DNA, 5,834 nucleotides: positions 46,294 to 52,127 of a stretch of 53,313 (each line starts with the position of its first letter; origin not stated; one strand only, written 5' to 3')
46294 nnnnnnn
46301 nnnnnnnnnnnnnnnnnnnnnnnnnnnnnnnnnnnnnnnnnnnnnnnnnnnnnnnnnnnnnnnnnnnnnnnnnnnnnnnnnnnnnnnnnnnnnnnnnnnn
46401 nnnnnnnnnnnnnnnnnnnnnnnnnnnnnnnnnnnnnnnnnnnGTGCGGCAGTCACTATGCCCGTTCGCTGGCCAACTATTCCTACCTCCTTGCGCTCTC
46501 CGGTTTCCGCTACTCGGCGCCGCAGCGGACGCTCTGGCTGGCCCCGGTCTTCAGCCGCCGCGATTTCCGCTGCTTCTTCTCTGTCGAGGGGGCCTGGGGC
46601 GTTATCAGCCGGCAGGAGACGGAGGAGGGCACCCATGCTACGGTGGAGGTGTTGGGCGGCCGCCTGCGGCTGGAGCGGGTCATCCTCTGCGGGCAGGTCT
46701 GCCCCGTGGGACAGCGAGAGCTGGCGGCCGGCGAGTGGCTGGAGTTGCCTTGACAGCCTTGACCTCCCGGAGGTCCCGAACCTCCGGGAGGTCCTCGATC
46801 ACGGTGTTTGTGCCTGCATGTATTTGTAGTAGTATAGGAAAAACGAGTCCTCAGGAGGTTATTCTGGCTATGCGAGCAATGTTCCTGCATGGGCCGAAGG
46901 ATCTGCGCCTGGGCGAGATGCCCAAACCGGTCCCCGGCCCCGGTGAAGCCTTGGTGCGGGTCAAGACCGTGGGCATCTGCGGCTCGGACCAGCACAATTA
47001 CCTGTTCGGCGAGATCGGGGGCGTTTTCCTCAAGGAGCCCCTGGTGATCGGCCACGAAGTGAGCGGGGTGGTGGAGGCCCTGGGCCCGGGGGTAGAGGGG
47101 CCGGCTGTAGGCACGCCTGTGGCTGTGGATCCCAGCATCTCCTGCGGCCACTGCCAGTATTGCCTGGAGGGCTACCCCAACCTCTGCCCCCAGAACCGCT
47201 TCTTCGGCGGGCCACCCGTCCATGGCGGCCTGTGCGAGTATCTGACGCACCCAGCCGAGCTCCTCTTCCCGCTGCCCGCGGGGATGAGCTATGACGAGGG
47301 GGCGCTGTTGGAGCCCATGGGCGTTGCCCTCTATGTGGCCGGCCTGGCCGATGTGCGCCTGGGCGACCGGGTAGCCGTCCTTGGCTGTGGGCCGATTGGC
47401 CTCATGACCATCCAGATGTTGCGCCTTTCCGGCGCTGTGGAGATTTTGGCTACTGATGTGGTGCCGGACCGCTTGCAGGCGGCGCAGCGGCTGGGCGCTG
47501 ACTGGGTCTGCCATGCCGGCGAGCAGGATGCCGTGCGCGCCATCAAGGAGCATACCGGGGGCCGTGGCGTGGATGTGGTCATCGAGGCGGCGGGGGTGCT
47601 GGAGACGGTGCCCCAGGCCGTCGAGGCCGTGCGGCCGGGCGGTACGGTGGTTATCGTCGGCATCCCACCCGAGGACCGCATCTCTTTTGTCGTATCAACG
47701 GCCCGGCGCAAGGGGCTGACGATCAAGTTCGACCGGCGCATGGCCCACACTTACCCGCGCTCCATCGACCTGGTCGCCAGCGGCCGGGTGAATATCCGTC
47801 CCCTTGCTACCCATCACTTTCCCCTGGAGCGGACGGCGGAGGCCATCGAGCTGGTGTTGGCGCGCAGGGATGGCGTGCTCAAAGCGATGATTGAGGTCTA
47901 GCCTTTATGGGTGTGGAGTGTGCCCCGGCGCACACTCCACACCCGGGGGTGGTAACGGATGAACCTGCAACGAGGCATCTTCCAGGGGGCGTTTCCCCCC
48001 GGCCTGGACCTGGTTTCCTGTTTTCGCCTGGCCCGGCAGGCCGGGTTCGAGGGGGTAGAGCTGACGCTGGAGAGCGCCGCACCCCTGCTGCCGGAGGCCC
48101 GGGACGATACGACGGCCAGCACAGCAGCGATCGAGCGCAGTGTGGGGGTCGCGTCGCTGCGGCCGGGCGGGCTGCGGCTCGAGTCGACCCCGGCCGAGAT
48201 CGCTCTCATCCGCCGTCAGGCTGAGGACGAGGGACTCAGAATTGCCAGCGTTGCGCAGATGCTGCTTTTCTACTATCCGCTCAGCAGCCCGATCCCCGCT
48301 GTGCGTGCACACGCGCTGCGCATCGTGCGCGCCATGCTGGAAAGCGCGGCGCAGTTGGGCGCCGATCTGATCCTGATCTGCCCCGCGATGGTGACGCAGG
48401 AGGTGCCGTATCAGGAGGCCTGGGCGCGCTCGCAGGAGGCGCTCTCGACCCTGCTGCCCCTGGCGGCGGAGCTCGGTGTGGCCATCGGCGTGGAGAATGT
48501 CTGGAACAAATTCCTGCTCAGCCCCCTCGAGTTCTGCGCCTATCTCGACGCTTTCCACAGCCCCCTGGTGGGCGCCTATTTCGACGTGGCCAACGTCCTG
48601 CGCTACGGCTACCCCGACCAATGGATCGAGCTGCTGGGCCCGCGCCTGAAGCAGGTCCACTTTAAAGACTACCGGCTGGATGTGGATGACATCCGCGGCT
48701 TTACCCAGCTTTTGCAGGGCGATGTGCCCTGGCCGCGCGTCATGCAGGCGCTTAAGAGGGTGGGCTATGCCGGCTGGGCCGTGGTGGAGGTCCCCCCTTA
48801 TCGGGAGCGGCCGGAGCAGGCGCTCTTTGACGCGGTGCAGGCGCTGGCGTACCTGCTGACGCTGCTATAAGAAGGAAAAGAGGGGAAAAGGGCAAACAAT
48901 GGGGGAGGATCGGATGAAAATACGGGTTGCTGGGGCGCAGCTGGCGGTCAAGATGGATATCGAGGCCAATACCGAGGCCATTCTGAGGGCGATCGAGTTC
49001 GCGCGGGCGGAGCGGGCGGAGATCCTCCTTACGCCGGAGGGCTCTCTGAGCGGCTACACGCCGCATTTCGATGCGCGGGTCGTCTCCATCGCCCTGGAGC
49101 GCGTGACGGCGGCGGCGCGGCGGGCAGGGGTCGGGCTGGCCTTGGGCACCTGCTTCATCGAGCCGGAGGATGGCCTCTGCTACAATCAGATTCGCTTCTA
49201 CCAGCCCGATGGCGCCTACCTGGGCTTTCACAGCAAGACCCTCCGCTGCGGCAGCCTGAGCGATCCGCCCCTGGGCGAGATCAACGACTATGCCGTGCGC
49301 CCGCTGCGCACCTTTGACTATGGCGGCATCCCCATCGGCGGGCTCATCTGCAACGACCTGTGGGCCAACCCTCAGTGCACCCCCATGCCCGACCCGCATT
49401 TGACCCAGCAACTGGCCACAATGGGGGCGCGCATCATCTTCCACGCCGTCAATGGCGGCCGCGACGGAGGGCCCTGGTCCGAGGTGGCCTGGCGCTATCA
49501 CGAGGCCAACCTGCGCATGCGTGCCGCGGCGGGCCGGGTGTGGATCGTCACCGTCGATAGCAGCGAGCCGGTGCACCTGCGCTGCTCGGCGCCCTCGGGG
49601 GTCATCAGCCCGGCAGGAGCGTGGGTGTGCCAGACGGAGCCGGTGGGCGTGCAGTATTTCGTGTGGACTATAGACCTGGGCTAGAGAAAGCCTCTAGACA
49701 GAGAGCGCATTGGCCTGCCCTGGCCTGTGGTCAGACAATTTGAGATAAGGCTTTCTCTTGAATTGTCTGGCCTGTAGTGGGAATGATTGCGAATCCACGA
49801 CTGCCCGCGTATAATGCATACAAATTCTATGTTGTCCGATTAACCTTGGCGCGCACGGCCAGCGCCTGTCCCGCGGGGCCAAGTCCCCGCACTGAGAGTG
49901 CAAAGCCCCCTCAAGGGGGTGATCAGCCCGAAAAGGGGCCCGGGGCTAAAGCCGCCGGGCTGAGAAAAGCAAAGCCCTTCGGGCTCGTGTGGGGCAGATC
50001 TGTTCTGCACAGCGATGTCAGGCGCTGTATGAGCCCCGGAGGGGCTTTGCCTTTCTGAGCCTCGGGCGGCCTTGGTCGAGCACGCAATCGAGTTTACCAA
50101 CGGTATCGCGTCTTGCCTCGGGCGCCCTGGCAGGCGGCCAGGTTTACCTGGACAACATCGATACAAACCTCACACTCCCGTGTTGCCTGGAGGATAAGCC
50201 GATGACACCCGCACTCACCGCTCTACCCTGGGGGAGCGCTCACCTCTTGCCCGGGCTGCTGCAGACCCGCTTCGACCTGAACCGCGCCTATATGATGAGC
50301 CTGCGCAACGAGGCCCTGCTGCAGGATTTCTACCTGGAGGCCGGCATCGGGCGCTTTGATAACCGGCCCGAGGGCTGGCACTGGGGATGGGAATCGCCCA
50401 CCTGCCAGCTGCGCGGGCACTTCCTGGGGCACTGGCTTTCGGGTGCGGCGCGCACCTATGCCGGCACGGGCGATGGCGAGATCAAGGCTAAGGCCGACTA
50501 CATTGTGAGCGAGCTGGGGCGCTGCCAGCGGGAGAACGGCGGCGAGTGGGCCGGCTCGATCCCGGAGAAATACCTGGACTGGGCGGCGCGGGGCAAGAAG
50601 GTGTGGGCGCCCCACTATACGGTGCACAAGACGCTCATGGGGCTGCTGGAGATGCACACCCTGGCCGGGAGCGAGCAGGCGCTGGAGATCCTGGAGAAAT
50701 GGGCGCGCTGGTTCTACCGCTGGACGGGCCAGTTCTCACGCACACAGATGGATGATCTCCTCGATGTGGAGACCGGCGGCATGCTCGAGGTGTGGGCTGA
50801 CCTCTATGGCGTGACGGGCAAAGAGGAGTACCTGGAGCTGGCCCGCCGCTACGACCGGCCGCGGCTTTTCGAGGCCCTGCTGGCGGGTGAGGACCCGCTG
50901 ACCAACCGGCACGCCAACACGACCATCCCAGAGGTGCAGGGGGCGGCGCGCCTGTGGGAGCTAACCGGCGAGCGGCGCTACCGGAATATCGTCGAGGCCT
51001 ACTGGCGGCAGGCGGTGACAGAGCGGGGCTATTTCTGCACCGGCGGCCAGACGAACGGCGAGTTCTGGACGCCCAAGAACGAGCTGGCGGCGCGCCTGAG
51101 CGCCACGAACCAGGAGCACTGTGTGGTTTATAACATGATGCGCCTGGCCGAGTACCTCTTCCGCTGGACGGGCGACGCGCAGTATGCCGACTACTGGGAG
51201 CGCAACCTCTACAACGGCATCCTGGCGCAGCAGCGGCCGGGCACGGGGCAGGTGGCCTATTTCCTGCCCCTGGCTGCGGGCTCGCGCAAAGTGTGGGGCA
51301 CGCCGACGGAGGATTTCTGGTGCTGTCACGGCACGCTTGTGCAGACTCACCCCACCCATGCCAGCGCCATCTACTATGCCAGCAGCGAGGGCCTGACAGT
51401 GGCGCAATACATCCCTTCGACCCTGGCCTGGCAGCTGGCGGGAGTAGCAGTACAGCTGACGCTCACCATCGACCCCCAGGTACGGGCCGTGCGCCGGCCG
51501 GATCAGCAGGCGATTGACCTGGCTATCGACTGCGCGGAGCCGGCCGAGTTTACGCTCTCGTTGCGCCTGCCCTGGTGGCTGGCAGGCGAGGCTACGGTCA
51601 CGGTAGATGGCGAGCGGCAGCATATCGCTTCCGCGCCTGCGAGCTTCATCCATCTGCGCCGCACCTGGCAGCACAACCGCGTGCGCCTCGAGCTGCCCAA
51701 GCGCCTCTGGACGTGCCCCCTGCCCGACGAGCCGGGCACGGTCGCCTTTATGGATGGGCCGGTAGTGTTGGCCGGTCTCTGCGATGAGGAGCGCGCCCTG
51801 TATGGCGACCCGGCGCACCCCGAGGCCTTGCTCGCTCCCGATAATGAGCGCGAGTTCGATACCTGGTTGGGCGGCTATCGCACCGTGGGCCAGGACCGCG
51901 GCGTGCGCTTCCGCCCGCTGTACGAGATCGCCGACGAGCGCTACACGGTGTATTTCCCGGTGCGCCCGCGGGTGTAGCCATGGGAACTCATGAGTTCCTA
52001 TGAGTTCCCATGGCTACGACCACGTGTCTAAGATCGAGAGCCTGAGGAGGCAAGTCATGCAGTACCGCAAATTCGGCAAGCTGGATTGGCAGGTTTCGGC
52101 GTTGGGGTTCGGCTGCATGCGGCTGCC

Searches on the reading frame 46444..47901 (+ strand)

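Call 72: search_protein_families(library=pfam, proteins=[window:46444-47901:+], max_evalue=0.00001)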
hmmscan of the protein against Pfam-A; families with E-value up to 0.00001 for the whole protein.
window:46444-47901:+ (485 aa): 4 families
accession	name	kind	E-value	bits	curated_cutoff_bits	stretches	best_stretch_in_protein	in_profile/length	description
PF00107.32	ADH_zinc_N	-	7.4e-30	104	31.8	1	317-445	1-128/129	Zinc-binding dehydrogenase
PF08240.17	ADH_N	-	3.3e-28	98.4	23.5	1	165-278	1-103/104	Alcohol dehydrogenase GroES-like domain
PF16912.11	Glu_dehyd_C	-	2.1e-12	47.4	34.9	1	308-415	32-139/211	Glucose dehydrogenase C-terminus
PF13602.12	ADH_zinc_N_2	-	2.8e-11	44.9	27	1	350-473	1-125/134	Zinc-binding dehydrogenase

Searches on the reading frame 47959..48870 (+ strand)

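Call 72: search_protein_families(library=pfam, proteins=[window:47959-48870:+], max_evalue=0.00001)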
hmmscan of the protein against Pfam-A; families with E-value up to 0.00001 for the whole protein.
window:47959-48870:+ (303 aa): 1 family
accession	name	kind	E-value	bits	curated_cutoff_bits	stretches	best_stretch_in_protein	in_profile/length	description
PF01261.30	AP_endonuc_2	-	5.1e-43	148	31.1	1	22-293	1-243/249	Xylose isomerase-like TIM barrel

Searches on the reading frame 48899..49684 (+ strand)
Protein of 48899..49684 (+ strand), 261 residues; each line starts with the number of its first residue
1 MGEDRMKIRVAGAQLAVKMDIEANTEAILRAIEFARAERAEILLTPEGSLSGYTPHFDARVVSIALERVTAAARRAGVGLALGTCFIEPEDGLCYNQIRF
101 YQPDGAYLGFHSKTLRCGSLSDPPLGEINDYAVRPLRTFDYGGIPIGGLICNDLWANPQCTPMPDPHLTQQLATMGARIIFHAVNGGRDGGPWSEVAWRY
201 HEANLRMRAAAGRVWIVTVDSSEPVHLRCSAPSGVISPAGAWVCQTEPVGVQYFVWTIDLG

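Call 35: find_encoding_contigs(protein=window:48899-49684:+, flank=10000, max_places=4)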
Protein window:48899-49684:+ (261 aa): 1 contig read that carries it; 1 place shown.
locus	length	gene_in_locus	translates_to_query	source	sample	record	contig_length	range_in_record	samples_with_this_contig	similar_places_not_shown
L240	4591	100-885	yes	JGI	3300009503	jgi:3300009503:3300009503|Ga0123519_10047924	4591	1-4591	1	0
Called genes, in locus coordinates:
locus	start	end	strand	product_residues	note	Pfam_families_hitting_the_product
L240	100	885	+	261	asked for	PF00795:CN_hydrolase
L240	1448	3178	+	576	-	PF07944:Beta-AFase-like_GH127_cat, PF20736:Glyco_hydro127M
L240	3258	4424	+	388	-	PF00248:Aldo_ket_red, PF13183:Fer4_8 (faint), PF13187:Fer4_9, PF13534:Fer4_17 (weak)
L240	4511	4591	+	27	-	?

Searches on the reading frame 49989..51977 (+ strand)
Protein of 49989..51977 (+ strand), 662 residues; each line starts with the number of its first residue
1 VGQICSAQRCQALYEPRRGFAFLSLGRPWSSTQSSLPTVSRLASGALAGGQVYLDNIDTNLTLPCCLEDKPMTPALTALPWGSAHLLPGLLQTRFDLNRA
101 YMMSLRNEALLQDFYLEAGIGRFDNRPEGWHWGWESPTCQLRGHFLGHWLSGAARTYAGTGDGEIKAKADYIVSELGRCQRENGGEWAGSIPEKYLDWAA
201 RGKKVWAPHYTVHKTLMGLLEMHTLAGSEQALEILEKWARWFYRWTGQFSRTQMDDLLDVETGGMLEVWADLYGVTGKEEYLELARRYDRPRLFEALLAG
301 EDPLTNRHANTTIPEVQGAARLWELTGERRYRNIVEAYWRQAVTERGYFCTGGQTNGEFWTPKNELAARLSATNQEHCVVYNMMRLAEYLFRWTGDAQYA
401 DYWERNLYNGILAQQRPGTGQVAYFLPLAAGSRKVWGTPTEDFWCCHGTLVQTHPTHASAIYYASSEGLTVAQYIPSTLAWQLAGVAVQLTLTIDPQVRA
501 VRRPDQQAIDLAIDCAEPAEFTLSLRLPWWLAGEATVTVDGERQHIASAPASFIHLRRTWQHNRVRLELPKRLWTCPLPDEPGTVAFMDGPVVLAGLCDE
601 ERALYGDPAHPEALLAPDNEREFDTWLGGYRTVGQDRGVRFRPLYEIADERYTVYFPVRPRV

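Call 72: search_protein_families(library=pfam, proteins=[window:49989-51977:+], max_evalue=0.00001)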
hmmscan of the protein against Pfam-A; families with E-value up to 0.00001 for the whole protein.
window:49989-51977:+ (662 aa): 2 families
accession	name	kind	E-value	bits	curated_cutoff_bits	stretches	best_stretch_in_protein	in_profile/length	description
PF07944.18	Beta-AFase-like_GH127_cat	-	5.7e-96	322.2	24.9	1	85-457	3-374/376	Beta-L-arabinofuranosidase, GH127 catalytic domain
PF20736.2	Glyco_hydro127M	-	8.4e-15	55.1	24.2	1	469-570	2-94/95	Beta-L-arabinofuranosidase, GH127 middle domain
